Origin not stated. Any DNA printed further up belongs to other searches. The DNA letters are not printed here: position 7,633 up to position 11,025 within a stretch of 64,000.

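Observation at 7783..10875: Giant BatB-like protein fusing VWA, TPR (BatC-like), three PPC beta-sandwich domains and an acidic (DERDEQ)n tail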

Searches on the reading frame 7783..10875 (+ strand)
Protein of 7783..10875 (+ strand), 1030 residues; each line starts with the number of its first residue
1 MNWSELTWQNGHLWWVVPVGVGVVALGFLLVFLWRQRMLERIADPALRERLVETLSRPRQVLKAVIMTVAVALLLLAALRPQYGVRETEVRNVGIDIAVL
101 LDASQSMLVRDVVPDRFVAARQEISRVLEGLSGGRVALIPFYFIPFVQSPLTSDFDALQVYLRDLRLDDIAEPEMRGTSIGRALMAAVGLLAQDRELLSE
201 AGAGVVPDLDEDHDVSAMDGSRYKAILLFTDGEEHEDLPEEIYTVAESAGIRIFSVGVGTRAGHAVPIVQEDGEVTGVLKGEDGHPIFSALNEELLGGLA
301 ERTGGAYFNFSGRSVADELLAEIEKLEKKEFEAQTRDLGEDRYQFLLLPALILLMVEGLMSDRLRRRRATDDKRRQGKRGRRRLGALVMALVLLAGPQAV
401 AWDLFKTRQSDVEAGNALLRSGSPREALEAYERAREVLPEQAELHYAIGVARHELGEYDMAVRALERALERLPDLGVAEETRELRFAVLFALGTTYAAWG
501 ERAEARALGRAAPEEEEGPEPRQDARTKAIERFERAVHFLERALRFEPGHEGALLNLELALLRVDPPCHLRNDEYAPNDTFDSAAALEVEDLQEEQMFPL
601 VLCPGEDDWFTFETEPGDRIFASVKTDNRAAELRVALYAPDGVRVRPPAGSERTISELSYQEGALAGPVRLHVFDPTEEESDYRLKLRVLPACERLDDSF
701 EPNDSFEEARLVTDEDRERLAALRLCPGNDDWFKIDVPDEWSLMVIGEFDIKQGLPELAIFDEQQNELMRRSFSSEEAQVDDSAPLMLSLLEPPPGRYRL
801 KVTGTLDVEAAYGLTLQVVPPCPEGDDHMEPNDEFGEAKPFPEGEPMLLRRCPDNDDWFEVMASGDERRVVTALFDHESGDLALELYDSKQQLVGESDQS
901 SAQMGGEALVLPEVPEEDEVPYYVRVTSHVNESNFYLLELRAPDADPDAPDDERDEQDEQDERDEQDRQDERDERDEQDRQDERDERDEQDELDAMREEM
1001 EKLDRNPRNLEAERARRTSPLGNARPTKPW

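Call 9: search_protein_families(library=pfam, proteins=[window:7783-10875:+], max_evalue=0.01)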
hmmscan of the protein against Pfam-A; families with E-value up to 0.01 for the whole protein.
window:7783-10875:+ (1030 aa): 11 families
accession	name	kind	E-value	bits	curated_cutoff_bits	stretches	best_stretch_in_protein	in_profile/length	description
PF00515.34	TPR_1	-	3.2e-12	46.2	27.8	1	442-474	1-33/34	Tetratricopeptide repeat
PF07719.23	TPR_2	-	1.9e-10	40.4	27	1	442-474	1-33/34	Tetratricopeptide repeat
PF13432.12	TPR_16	-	1.5e-08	35.4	32.7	1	413-474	2-63/65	Tetratricopeptide repeat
PF13519.12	VWA_2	-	3.9e-08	34.3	27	1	98-232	2-106/107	von Willebrand factor type A domain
PF13181.12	TPR_8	-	1.3e-07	31.7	25.7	1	442-471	1-30/34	Tetratricopeptide repeat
PF00092.34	VWA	-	1.9e-07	31.9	23.8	1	96-261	1-142/174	von Willebrand factor type A domain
PF13414.12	TPR_11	-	3e-07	30.4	26.8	1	415-456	1-42/42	TPR repeat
PF13424.12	TPR_12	-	6.1e-07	30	30.1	2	413-472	8-75/77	Tetratricopeptide repeat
PF14559.12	TPR_19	-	1.2e-06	29.1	25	1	418-474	1-57/68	Tetratricopeptide repeat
PF13371.12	TPR_9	-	5.1e-06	26.9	35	1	417-484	4-71/73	Tetratricopeptide repeat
PF13428.12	TPR_14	-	0.00011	23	23.5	1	414-448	7-41/44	Tetratricopeptide repeat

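Call 10: search_protein_families(library=ncbifam, proteins=[window:7783-10875:+], max_evalue=0.01)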
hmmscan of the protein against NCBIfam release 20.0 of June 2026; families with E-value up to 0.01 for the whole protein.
window:7783-10875:+ (1030 aa): 11 families
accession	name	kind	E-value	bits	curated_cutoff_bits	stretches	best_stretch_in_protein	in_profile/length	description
NF047506.1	VWA_BatB_Lepto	exception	2.1e-24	86.3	350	2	42-200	34-188/324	VWA domain-containing protein BatB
NF047508.1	VWA_BatA_Lepto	exception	1.3e-19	70.4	380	2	49-187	43-180/315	VWA domain-containing protein BatA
NF010238.0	PRK13685.1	subfamily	4e-10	39.3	432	1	13-169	18-172/335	hypothetical protein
NF047507.1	TPR_BatC_Lepto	exception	2.4e-08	33.7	175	1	388-506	5-116/214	TPR repeat-containing protein BatC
NF040959.1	MamA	equivalog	2.6e-07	30.3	200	1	415-473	44-102/204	magnetosome protein MamA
TIGR03436.1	acidobact_VWFA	subfamily_domain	4.6e-05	23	81.25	1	95-309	67-266/324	VWA domain-containing protein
TIGR02917.1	PEP_TPR_lipo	equivalog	0.00029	18.9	312.2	1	415-476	608-669/899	XrtA/PEP-CTERM system TPR-repeat protein PrsT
NF047371.1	FlcA_CTERM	equivalog_domain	0.00036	19.1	300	1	420-506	451-527/646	periplasmic flagellar collar protein FlcA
NF033920.0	C39_PA2778_fam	equivalog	0.0013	18.2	150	1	409-510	157-248/255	PA2778 family cysteine peptidase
NF052415.1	T3SS_chap_SctY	equivalog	0.0044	17.5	70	0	416-470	48-105/106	type III secretion apparatus assembly chaperone SctY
TIGR02552.1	LcrH_SycD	equivalog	0.0094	15.7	104.8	0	418-472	62-116/136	SycD/LcrH family type III secretion system chaperone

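Call 21: find_encoding_contigs(protein=window:7783-10872:+, flank=10000, max_places=4)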
Protein window:7783-10872:+ (1030 aa): no gene with exactly this product is on record in the collection.

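Call 39: search_protein_representatives(protein=window:7783-10872:+)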
Query: 1030 residues. Proteins with E-value up to 0.001 (for the whole library): 20212; up to 1e-10: 7856; up to 1e-30: 1032. The best 150 are listed.
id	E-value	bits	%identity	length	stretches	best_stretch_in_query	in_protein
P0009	0.0e+00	2288.8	100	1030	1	1-1030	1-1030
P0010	0.0e+00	1181.7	31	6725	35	572-899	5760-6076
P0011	0.0e+00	1168.3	70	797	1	1-780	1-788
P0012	4.5e-185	634.1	41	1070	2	1-840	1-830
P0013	1.4e-184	632.4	39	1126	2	19-737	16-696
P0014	5.1e-181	620.6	43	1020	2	1-843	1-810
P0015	1.6e-173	595.9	41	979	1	2-1030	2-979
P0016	6.2e-172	590.6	42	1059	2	2-843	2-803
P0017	3.8e-162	558.2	49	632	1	388-1030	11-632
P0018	2.4e-155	535.6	40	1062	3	1-405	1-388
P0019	5.3e-152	524.6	41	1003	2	32-841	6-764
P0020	9.1e-151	520.5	38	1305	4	5-523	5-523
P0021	3.9e-133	462.1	60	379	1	1-369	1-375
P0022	1.9e-132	459.8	41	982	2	6-626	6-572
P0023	9.7e-118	411.2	29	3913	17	598-902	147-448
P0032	2.0e-89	317.4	39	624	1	388-1030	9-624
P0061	1.8e-72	261.4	35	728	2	595-1030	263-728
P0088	8.3e-60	219.4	35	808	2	600-1030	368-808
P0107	9.4e-54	199.3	37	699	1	25-566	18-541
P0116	2.4e-52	194.7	34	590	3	221-479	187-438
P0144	9.4e-49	182.8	41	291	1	722-1030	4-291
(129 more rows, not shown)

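Call 48: list_cluster_members(proteins=[P0009, P0011, P0017])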
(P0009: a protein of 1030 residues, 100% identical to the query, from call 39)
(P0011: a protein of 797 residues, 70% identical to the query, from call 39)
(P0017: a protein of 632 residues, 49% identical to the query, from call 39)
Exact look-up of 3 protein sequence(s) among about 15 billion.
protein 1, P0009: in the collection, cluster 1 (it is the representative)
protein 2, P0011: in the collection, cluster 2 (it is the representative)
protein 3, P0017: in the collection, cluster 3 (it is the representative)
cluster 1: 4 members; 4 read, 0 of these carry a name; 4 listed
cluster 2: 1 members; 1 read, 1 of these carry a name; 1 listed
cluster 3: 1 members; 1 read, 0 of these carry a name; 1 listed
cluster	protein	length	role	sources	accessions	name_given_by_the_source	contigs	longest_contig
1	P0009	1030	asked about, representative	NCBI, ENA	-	-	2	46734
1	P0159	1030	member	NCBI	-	-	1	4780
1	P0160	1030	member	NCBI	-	-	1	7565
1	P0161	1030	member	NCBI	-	-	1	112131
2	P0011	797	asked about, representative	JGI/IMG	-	Ca-activated chloride channel homolog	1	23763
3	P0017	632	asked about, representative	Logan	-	-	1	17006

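Call 60: find_related_loci(query=window:7783-10872:+, collection=metagenome_contigs, flank=10000)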
Query window:7783-10872:+ (1030 aa) in metagenome_contigs; peptide patterns used: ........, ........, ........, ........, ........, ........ (x = any residue, [..] = any of these).
72 stretches matched a pattern; 4 encode a relative of the query (tblastn E <= 1e-3); 4 distinct loci.
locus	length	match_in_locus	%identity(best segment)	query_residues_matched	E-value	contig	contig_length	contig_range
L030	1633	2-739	34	90-363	3e-35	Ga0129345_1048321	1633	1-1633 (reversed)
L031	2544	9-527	30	146-346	3e-18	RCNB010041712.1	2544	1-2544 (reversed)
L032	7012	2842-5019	28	556-938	3e-12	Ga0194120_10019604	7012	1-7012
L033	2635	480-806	28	573-740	6e-6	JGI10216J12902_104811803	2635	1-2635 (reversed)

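Call 62: search_protein_families(library=ncbifam, proteins=[P0107, P0116, P0017], max_evalue=1)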
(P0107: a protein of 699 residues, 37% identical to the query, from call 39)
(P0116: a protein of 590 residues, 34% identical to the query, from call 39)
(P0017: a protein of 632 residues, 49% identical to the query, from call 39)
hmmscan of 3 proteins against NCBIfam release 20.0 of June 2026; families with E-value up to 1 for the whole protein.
P0107 (699 aa): 10 families
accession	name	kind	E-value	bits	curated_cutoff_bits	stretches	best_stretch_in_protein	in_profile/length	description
NF047506.1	VWA_BatB_Lepto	exception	2.3e-28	99.3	350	2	52-187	47-183/324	VWA domain-containing protein BatB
NF047508.1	VWA_BatA_Lepto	exception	3.4e-23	82.1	380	2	9-186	6-187/315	VWA domain-containing protein BatA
NF010238.0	PRK13685.1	subfamily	5.9e-18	65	432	1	4-301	15-283/335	hypothetical protein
NF047507.1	TPR_BatC_Lepto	exception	1.9e-10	40.6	175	1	411-579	28-186/214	TPR repeat-containing protein BatC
TIGR02442.1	Cob-chelat-sub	hypoth_equivalog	0.00049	18.7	779.45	1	87-190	469-568/641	putative cobaltochelatase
NF033920.0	C39_PA2778_fam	equivalog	0.017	14.5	150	0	504-554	202-252/255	PA2778 family cysteine peptidase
TIGR02917.1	PEP_TPR_lipo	equivalog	0.027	12.3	312.2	1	413-474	369-430/899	XrtA/PEP-CTERM system TPR-repeat protein PrsT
TIGR03788.1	marine_srt_targ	equivalog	0.073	11.5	551.65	1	81-247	265-408/629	marine proteobacterial sortase target protein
NF008017.0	PRK10747.1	equivalog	0.23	10.3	608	1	506-554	342-385/398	protoheme IX biogenesis protein HemY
NF046048.1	NlpC_P60_DIP1281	equivalog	0.43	9.3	517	1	502-645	184-330/587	DIP1281 family NlpC/P60 protein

P0116 (590 aa): 27 families (the best 25 are shown)
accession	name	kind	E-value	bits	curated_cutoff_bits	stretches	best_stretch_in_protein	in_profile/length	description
NF047506.1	VWA_BatB_Lepto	exception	6.4e-49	166.8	350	1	48-324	45-324/324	VWA domain-containing protein BatB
NF047508.1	VWA_BatA_Lepto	exception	3.3e-45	154.5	380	2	10-229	7-233/315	VWA domain-containing protein BatA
NF010238.0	PRK13685.1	subfamily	1.8e-31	109.5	432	1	2-290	13-294/335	hypothetical protein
NF047507.1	TPR_BatC_Lepto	exception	1e-20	74.1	175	1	372-522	29-181/214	TPR repeat-containing protein BatC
NF040959.1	MamA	equivalog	2.8e-12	46.5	200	1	372-483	42-151/204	magnetosome protein MamA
TIGR02552.1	LcrH_SycD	equivalog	3e-10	39.9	104.8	2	374-473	25-122/136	SycD/LcrH family type III secretion system chaperone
NF033762.1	social_mot_Tgl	equivalog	3.8e-09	36.3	225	1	399-481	29-110/252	social motility TPR repeat lipoprotein Tgl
NF047371.1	FlcA_CTERM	equivalog_domain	5.8e-09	35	300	1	374-467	445-537/646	periplasmic flagellar collar protein FlcA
NF033920.0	C39_PA2778_fam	equivalog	1.2e-07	31.4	150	2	362-430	185-253/255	PA2778 family cysteine peptidase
NF053607.1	CHU_0125_OmpA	equivalog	2.1e-07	29.9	620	2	360-475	12-125/639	CHU_0125 family OmpA-like outer membrane integrity protein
TIGR02442.1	Cob-chelat-sub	hypoth_equivalog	9e-07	27.7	779.45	1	83-214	467-601/641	putative cobaltochelatase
NF002725.1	PRK02603.1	equivalog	1.9e-05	24.7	143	2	418-503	52-137/173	photosystem I assembly protein Ycf3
TIGR02521.1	type_IV_pilW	equivalog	3.1e-05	23.6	154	1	379-487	77-185/234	type IV pilus biogenesis/stability protein PilW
TIGR02795.1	tol_pal_ybgF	equivalog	0.00025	21.6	90.1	2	370-474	5-113/119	tol-pal system protein YbgF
NF008391.2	PRK11189.1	equivalog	0.00025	20.7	250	1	387-476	51-138/297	lipoprotein NlpI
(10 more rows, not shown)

P0017 (632 aa): 7 families
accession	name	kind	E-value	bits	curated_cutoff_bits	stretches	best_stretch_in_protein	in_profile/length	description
NF047507.1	TPR_BatC_Lepto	exception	8.8e-09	35.1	175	1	33-117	27-113/214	TPR repeat-containing protein BatC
NF002725.1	PRK02603.1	equivalog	2.6e-05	24.3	143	1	41-148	46-153/173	photosystem I assembly protein Ycf3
NF033920.0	C39_PA2778_fam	equivalog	0.0001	21.8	150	1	40-118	166-244/255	PA2778 family cysteine peptidase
NF040959.1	MamA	equivalog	0.00023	20.7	200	1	37-105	44-112/204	magnetosome protein MamA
NF047371.1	FlcA_CTERM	equivalog_domain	0.0036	15.8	300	1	43-111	452-518/646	periplasmic flagellar collar protein FlcA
TIGR00540.1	TPR_hemY_coli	hypoth_equivalog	0.041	12.6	142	1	40-134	302-385/385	heme biosynthesis-associated TPR protein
NF009758.0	PRK13261.2-4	equivalog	0.1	12.2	237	1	300-364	14-77/182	urease accessory protein UreE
